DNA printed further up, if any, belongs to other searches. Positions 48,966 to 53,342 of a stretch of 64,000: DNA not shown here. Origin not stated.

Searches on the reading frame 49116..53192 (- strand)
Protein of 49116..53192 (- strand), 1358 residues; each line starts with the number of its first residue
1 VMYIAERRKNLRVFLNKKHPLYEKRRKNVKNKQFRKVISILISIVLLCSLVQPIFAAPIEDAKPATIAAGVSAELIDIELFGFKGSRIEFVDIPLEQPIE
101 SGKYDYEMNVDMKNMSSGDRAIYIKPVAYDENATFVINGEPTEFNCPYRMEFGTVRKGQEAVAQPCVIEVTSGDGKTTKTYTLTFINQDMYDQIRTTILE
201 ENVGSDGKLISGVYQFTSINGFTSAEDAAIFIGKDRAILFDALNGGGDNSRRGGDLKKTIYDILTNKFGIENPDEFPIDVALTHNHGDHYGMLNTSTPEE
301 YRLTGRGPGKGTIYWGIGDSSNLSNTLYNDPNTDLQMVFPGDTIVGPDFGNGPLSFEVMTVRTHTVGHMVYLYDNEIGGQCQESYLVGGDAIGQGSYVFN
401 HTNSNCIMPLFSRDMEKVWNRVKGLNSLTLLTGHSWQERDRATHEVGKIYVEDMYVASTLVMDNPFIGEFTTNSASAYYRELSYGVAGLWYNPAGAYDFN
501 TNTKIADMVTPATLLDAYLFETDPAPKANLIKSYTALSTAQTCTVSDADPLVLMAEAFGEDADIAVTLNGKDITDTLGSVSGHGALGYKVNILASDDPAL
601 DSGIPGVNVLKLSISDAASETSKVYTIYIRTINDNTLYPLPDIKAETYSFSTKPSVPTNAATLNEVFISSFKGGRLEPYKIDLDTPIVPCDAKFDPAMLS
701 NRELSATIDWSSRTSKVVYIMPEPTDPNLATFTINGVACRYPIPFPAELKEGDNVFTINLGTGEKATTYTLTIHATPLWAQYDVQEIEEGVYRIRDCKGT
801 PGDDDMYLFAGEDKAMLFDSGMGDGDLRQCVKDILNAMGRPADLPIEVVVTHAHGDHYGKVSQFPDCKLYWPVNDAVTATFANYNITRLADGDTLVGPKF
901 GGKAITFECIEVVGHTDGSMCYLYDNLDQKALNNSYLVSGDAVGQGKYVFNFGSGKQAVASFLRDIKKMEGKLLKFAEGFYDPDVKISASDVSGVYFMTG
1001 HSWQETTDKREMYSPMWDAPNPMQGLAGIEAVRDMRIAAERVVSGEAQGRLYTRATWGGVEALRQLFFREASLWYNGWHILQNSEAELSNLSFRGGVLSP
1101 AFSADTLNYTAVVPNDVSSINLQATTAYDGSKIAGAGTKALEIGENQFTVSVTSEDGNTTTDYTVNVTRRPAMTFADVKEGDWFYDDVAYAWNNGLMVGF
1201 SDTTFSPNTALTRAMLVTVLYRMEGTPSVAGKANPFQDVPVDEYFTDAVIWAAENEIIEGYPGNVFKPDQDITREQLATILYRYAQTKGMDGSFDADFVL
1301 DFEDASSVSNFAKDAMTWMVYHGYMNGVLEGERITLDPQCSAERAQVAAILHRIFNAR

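Call 12: search_protein_families(library=pfam, proteins=[window:49116-53192:-])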
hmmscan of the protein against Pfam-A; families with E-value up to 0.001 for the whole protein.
window:49116-53192:- (1358 aa): 3 families
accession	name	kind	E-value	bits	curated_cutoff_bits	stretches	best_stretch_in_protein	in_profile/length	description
PF12733.13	Cadherin-like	-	2.1e-28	99.1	24.2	2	1088-1170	1-89/89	Cadherin-like beta sandwich domain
PF00395.25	SLH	-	2e-22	79.3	20.8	2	1241-1278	8-44/44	S-layer homology domain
PF00753.33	Lactamase_B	-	9.8e-09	35.9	22.7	1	802-864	4-63/196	Metallo-beta-lactamase superfamily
